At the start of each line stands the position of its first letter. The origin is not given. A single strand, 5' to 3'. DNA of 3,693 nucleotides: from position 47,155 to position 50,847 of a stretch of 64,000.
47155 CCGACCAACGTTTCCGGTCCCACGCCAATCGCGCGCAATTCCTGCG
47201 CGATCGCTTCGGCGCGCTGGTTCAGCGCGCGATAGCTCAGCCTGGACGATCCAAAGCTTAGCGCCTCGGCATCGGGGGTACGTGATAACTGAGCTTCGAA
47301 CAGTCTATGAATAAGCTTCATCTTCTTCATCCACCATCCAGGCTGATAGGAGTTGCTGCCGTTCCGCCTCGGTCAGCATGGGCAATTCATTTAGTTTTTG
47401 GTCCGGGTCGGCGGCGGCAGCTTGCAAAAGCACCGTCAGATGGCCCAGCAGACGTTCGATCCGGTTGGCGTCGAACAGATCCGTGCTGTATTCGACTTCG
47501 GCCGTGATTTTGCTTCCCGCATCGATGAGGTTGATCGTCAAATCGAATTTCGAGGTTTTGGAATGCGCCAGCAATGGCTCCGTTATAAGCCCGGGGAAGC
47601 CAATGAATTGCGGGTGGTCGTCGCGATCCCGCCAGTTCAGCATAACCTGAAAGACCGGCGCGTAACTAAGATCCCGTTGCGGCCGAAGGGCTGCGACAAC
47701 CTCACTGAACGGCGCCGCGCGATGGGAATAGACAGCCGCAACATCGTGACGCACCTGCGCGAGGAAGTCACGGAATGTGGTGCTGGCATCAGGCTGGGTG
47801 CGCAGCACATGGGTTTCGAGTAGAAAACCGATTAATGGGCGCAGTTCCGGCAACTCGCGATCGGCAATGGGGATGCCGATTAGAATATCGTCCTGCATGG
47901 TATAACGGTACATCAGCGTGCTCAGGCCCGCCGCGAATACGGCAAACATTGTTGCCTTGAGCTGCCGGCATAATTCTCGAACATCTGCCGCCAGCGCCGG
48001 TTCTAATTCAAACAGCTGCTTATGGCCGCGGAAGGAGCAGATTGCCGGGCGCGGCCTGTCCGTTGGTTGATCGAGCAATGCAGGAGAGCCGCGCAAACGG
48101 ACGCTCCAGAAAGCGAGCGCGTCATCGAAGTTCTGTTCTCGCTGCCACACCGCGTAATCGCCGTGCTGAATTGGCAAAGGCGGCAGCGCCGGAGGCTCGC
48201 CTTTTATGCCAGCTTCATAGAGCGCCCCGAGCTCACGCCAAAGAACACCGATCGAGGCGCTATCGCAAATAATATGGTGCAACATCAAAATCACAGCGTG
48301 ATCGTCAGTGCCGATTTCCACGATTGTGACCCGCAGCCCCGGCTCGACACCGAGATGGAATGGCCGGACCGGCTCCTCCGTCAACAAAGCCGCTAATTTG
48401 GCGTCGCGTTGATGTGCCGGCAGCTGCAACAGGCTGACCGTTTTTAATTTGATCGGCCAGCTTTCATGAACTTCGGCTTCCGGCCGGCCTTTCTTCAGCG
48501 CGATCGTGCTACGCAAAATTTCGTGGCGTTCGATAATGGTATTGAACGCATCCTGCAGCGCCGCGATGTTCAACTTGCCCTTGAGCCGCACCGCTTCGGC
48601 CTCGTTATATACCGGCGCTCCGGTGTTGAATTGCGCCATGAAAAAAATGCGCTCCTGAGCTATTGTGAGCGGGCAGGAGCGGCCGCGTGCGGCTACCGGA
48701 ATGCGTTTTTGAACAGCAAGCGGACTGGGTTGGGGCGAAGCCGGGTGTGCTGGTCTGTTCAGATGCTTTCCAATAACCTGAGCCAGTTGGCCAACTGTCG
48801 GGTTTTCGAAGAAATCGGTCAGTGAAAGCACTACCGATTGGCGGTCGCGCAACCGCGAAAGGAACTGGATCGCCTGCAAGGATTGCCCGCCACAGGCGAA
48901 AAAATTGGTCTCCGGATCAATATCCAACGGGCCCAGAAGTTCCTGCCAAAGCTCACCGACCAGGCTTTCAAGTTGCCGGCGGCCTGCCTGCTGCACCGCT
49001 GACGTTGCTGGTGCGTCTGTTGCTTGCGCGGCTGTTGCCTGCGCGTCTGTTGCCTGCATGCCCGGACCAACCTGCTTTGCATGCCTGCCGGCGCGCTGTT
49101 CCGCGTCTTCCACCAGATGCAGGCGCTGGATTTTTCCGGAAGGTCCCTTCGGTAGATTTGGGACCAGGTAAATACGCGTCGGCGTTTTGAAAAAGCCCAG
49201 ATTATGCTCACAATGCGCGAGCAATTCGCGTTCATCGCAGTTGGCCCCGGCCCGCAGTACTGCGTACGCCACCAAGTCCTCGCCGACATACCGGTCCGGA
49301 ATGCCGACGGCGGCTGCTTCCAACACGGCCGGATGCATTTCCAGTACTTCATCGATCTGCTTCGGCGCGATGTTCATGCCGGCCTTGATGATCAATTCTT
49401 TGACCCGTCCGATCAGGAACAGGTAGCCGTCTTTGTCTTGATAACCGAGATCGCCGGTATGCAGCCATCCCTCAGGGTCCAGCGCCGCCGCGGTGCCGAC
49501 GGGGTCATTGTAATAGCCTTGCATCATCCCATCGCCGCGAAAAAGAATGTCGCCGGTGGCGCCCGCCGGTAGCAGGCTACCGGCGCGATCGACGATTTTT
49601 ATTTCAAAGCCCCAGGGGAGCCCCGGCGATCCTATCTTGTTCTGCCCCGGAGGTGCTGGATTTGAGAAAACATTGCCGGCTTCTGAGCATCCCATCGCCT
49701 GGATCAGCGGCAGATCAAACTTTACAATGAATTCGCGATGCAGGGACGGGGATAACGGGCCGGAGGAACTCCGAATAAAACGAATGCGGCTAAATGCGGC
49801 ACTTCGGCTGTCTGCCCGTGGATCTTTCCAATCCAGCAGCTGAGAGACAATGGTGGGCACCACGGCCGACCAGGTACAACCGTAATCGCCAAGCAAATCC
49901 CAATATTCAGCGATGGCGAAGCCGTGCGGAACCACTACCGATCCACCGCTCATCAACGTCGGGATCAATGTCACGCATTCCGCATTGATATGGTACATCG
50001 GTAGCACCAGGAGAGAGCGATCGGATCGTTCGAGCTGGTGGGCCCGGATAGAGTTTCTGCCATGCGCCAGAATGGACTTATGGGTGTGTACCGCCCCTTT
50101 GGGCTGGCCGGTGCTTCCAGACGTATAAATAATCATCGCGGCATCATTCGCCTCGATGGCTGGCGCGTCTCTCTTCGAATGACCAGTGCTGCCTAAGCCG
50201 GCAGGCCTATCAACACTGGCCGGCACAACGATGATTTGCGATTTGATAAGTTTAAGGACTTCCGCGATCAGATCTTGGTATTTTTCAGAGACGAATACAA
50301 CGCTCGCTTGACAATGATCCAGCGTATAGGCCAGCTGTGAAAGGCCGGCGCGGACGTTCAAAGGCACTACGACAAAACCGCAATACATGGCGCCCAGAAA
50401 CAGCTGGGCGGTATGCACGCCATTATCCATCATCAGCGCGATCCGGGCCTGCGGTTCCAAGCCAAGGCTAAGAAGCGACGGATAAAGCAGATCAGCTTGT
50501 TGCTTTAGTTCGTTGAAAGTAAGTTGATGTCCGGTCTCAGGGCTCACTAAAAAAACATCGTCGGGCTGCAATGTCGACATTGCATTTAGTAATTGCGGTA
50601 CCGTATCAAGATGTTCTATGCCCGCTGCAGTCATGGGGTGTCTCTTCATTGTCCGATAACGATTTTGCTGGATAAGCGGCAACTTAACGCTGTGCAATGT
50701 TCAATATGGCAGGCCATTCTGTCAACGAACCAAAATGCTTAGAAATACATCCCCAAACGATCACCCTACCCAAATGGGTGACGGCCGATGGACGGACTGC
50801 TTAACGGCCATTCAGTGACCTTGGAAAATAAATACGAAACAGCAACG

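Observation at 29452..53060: Candidate new system: NRPS assembly line embedded in a Wzy-dependent polysaccharide locus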

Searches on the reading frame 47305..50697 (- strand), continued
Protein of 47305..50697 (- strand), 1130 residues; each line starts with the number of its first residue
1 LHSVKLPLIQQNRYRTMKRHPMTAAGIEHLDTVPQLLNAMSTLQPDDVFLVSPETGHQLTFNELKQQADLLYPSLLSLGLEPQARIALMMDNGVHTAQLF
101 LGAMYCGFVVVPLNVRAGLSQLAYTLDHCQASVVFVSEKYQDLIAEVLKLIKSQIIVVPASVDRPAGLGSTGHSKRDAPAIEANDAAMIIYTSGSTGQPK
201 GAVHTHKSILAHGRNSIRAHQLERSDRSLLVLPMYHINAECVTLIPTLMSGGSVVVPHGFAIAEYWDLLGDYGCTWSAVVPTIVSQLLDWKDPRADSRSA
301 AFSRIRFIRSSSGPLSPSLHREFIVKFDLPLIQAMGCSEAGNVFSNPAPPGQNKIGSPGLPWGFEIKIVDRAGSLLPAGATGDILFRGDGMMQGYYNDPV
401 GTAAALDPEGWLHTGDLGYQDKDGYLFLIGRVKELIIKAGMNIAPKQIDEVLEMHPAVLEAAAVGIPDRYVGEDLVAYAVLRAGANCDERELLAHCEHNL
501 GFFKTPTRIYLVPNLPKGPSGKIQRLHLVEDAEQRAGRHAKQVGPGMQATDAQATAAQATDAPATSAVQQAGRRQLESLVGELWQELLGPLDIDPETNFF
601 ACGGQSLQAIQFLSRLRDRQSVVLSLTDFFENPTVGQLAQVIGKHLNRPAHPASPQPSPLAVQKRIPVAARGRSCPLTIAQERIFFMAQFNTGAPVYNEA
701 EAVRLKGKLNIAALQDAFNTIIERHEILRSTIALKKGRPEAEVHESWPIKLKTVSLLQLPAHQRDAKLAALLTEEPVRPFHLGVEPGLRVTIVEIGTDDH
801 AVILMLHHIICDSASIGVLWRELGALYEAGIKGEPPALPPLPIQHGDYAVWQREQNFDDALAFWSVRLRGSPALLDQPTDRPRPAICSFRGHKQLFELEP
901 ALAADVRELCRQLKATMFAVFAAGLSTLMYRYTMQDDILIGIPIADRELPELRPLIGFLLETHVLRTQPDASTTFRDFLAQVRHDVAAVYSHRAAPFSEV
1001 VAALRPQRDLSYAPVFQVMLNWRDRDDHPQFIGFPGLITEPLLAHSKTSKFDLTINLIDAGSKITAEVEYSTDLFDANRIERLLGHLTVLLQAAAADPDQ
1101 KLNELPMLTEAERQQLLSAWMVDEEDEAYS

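Call 84: search_protein_families(library=ncbifam, proteins=[L016:8326-9531:-, L031:16019-17215:+, L026:16228-17949:+, L010:1027-2220:+, L085:16739-18337:+, L016:16487-17419:+, L084:17960-19465:-], max_evalue=0.00001)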
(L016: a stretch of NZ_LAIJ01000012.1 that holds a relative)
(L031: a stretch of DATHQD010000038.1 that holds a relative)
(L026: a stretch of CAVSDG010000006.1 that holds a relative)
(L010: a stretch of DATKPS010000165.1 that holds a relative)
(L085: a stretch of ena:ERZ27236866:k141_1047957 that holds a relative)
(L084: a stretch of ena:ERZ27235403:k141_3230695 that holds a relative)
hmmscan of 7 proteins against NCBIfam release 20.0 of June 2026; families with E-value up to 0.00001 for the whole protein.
L016:8326-9531:- (402 aa): 23 families
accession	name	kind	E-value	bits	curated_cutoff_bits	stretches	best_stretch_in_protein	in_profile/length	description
NF002086.0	PRK00915.1-3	equivalog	2.5e-169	564.1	532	1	6-395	3-392/516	2-isopropylmalate synthase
NF002087.0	PRK00915.1-4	equivalog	2e-161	538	729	1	6-391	3-389/516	2-isopropylmalate synthase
TIGR00973.1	leuA_bact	equivalog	2.6e-157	524.3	598.7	1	9-391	1-383/494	2-isopropylmalate synthase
NF002088.0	PRK00915.1-5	equivalog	3.4e-153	510.8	697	1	9-394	3-388/514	2-isopropylmalate synthase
NF002084.0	PRK00915.1-1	equivalog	1e-129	433.5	748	1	7-391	2-386/523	2-isopropylmalate synthase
NF002085.0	PRK00915.1-2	subfamily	2e-118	396.3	517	1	6-393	10-385/504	2-isopropylmalate synthase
TIGR02090.1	LEU1_arch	subfamily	2.2e-110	369.2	484.75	1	11-383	2-362/363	isopropylmalate/citramalate/homocitrate synthases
NF041069.1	IPMS_Sufob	equivalog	8.9e-108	360.9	600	1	10-382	1-363/371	isopropylmalate synthase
TIGR02660.1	nifV_homocitr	equivalog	1.1e-90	304.6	462.9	1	11-381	3-362/365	homocitrate synthase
TIGR02146.1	LysS_fung_arch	equivalog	1.5e-81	274.4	413.55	1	13-360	2-337/344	homocitrate synthase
NF042434.1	IPMS_Lepto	equivalog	8.2e-63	212.6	500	1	8-362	4-363/374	2-isopropylmalate synthase LeuA2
TIGR00977.1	citramal_synth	equivalog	8.1e-60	202.6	450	1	11-356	3-351/526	citramalate synthase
NF042433.1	CitmalDyn_Leptosp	equivalog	3.2e-41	141.5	950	1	7-384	5-380/514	(R)-citramalate synthase CimA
NF002991.1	PRK03739.1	subfamily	1.4e-35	123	455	1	12-307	29-336/550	2-isopropylmalate synthase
TIGR00970.1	leuA_yeast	equivalog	5.3e-33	114.4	697.4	1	11-257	28-293/564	2-isopropylmalate synthase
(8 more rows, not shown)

L031:16019-17215:+ (399 aa): 22 families
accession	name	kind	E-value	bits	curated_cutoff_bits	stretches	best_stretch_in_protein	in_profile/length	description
NF002086.0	PRK00915.1-3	equivalog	4e-177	589.8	532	1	2-380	3-381/516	2-isopropylmalate synthase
TIGR00973.1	leuA_bact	equivalog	5.7e-164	546.2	598.7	1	5-380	1-376/494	2-isopropylmalate synthase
NF002087.0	PRK00915.1-4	equivalog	1.9e-160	534.8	729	1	2-380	3-382/516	2-isopropylmalate synthase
NF002088.0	PRK00915.1-5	equivalog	2.2e-151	504.8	697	1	5-381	3-379/514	2-isopropylmalate synthase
NF002084.0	PRK00915.1-1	equivalog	2.2e-136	455.5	748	1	4-379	3-378/523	2-isopropylmalate synthase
NF002085.0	PRK00915.1-2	subfamily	1e-122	410.5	517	1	3-384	11-380/504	2-isopropylmalate synthase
TIGR02090.1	LEU1_arch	subfamily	6e-113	377.6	484.75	1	6-377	1-360/363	isopropylmalate/citramalate/homocitrate synthases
NF041069.1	IPMS_Sufob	equivalog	1.1e-110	370.4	600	1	7-377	2-362/371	isopropylmalate synthase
TIGR02660.1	nifV_homocitr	equivalog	1.4e-88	297.7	462.9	1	6-378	2-363/365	homocitrate synthase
TIGR02146.1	LysS_fung_arch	equivalog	3.6e-78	263.2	413.55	1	8-360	1-341/344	homocitrate synthase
NF042434.1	IPMS_Lepto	equivalog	2e-63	214.6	500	1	3-363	3-368/374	2-isopropylmalate synthase LeuA2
TIGR00977.1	citramal_synth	equivalog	1.9e-58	198.1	450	1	6-351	2-350/526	citramalate synthase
NF042433.1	CitmalDyn_Leptosp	equivalog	5.5e-39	134.1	950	1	3-378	5-378/514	(R)-citramalate synthase CimA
TIGR00970.1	leuA_yeast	equivalog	6e-29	101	697.4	1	10-252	31-292/564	2-isopropylmalate synthase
NF002991.1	PRK03739.1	subfamily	8.4e-29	100.7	455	1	11-252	32-289/550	2-isopropylmalate synthase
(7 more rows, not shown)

L026:16228-17949:+ (574 aa): 18 families
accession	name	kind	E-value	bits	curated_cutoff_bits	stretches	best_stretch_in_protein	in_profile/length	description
TIGR00977.1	citramal_synth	equivalog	2.4e-121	405.6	450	1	24-550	2-515/526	citramalate synthase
NF002085.0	PRK00915.1-2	subfamily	4.1e-59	200.6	517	1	20-511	10-466/504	2-isopropylmalate synthase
TIGR02146.1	LysS_fung_arch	equivalog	1.2e-54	185.8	413.55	1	26-389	1-343/344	homocitrate synthase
NF002086.0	PRK00915.1-3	equivalog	8.7e-49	166.4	532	1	22-548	5-498/516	2-isopropylmalate synthase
TIGR02090.1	LEU1_arch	subfamily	6.3e-47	160.4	484.75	1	24-399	1-354/363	isopropylmalate/citramalate/homocitrate synthases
TIGR00973.1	leuA_bact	equivalog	3.1e-46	157.9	598.7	1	23-547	1-492/494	2-isopropylmalate synthase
NF002087.0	PRK00915.1-4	equivalog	8.6e-43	146.6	729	1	22-515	5-474/516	2-isopropylmalate synthase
TIGR02660.1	nifV_homocitr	equivalog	2.3e-42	145.6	462.9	1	24-391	2-348/365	homocitrate synthase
NF041069.1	IPMS_Sufob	equivalog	2.8e-40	138.8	600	1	25-393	2-351/371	isopropylmalate synthase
NF002088.0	PRK00915.1-5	equivalog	1.5e-39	135.9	697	1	22-546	2-493/514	2-isopropylmalate synthase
NF002084.0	PRK00915.1-1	equivalog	2.7e-31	108.7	748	1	22-548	3-496/523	2-isopropylmalate synthase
NF042433.1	CitmalDyn_Leptosp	equivalog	1.2e-28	99.9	950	1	21-391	5-364/514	(R)-citramalate synthase CimA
NF042434.1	IPMS_Lepto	equivalog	3.2e-18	65.9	500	1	22-329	4-302/374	2-isopropylmalate synthase LeuA2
NF006049.0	PRK08195.1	subfamily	8.8e-17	61.1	229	1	188-278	160-246/344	4-hyroxy-2-oxovalerate/4-hydroxy-2-oxopentanoic acid aldolase,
NF002991.1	PRK03739.1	subfamily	3.5e-14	52.4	455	1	224-327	233-333/550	2-isopropylmalate synthase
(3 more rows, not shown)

L010:1027-2220:+ (398 aa): 25 families
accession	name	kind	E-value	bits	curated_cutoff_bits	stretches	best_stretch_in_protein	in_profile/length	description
NF042433.1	CitmalDyn_Leptosp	equivalog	1.2e-128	429.9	950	1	3-388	7-394/514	(R)-citramalate synthase CimA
NF002085.0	PRK00915.1-2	subfamily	6.5e-85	285.8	517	1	2-382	12-384/504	2-isopropylmalate synthase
TIGR02660.1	nifV_homocitr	equivalog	6.2e-80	269.2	462.9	1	5-368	3-359/365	homocitrate synthase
TIGR02090.1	LEU1_arch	subfamily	5.1e-76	256.1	484.75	1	5-370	2-359/363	isopropylmalate/citramalate/homocitrate synthases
NF041069.1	IPMS_Sufob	equivalog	9.8e-64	215.9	600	1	5-371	2-362/371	isopropylmalate synthase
TIGR02146.1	LysS_fung_arch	equivalog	2e-62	211.5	413.55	1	6-356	1-343/344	homocitrate synthase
NF002086.0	PRK00915.1-3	equivalog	1.4e-60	205.3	532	1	2-378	5-385/516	2-isopropylmalate synthase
NF002088.0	PRK00915.1-5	equivalog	2.8e-60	204.3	697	1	1-378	1-382/514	2-isopropylmalate synthase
NF002087.0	PRK00915.1-4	equivalog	8.5e-59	199.4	729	1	5-378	8-386/516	2-isopropylmalate synthase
TIGR00973.1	leuA_bact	equivalog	1.1e-52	179.1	598.7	1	5-381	3-383/494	2-isopropylmalate synthase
TIGR00977.1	citramal_synth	equivalog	7.5e-42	143.3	450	1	4-361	2-368/526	citramalate synthase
NF002084.0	PRK00915.1-1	equivalog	2.8e-37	128.4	748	1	4-370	5-375/523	2-isopropylmalate synthase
NF042434.1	IPMS_Lepto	equivalog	1.4e-27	96.7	500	2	197-361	203-372/374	2-isopropylmalate synthase LeuA2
NF006049.0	PRK08195.1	subfamily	9e-23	80.8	229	1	163-266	159-263/344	4-hyroxy-2-oxovalerate/4-hydroxy-2-oxopentanoic acid aldolase,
TIGR03217.1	4OH_2_O_val_ald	equivalog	4.3e-21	75.4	286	1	158-262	149-254/334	4-hydroxy-2-oxovalerate aldolase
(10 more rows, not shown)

L085:16739-18337:+ (532 aa): 1 family
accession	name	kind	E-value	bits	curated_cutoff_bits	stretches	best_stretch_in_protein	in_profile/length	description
TIGR04091.1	LTA_dltB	equivalog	3.4e-50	171.4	375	1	7-401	7-376/380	D-alanyl-lipoteichoic acid biosynthesis protein DltB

L016:16487-17419:+ (311 aa): 3 families
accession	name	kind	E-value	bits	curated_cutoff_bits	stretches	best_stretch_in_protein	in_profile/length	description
TIGR03473.1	HpnK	hypoth_equivalog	1.1e-48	166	232.6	1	27-280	2-250/283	hopanoid biosynthesis-associated protein HpnK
NF002559.0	PRK02134.1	equivalog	1.2e-38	133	227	1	27-177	3-146/249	chitin disaccharide deacetylase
NF052308.1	CarbhyDeactlThm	equivalog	6.7e-10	38.7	400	1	24-164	9-135/265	carbohydrate deacetylase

L084:17960-19465:- (501 aa): 3 families
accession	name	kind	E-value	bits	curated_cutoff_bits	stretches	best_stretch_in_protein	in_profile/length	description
NF007773.0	PRK10459.1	equivalog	4.8e-37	128.1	273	1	19-463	20-466/492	MOP flippase family protein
NF047674.1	TeichurnBiosyTuaB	equivalog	1.4e-21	77.1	580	1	21-461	23-466/469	teichuronic acid biosynthesis protein TuaB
NF058658.1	Oglyco_Wzx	exception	2.3e-21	76.4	720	1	4-413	8-420/478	O-glycosylation flippase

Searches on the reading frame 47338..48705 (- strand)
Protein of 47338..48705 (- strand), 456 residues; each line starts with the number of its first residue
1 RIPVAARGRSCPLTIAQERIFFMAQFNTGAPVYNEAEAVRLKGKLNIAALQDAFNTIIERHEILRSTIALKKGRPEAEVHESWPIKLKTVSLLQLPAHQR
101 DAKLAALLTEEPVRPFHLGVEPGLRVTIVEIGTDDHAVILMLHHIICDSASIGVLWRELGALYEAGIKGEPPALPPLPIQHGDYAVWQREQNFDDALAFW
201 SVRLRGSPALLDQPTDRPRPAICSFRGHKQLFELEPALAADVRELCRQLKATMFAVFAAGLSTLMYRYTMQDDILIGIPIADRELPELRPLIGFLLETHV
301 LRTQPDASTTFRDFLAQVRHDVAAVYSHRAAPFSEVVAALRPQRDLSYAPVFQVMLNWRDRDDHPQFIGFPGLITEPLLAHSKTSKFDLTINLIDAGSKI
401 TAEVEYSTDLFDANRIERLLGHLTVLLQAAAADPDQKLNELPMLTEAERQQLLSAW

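Call 74: search_solved_structures(query=window:47338-48705:-, max_evalue=1e-40)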
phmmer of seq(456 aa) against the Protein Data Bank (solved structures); distinct sequences matched with E-value up to 1e-40: 12.
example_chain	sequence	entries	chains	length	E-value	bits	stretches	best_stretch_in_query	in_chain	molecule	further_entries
6p1j_A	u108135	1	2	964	9e-84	284.9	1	11-456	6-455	Txo2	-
6oyf_A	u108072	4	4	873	3.5e-77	263.2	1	10-456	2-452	Txo1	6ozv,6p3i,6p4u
2jgp_A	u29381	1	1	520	2.5e-62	214.2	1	11-444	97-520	TYROCIDINE SYNTHETASE 3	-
5u89_A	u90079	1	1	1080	1.6e-61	211.5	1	9-455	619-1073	Amino acid adenylation domain protein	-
7kvw_A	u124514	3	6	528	9.6e-54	185.9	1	4-437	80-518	PCP-C didomain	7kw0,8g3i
8fx6_A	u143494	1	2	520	2e-53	184.8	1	4-435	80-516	PCP-C didomain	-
7kw2_A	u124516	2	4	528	5.6e-53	183.4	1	4-437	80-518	PCP-C didomain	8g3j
8fx7_A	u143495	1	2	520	1.2e-52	182.3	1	4-435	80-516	PCP-C didomain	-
8z0q_C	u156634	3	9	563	5.9e-51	176.7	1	2-435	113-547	Special condensation domain in NRPS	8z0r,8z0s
8qnf_A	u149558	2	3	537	4.7e-48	167.2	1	7-450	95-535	Condensation domain TomBC from the Tomaymycin non-ribosomal peptide synthetase | Tomaymycin non-ribosomal peptide synthetase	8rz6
8xjz_C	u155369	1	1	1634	5.5e-48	166.9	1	9-449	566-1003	Peptide synthetase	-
4tx2_B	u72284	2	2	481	1.6e-42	148.9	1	6-456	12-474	Non-ribosomal peptide synthetase | Peptide synthetase, module 7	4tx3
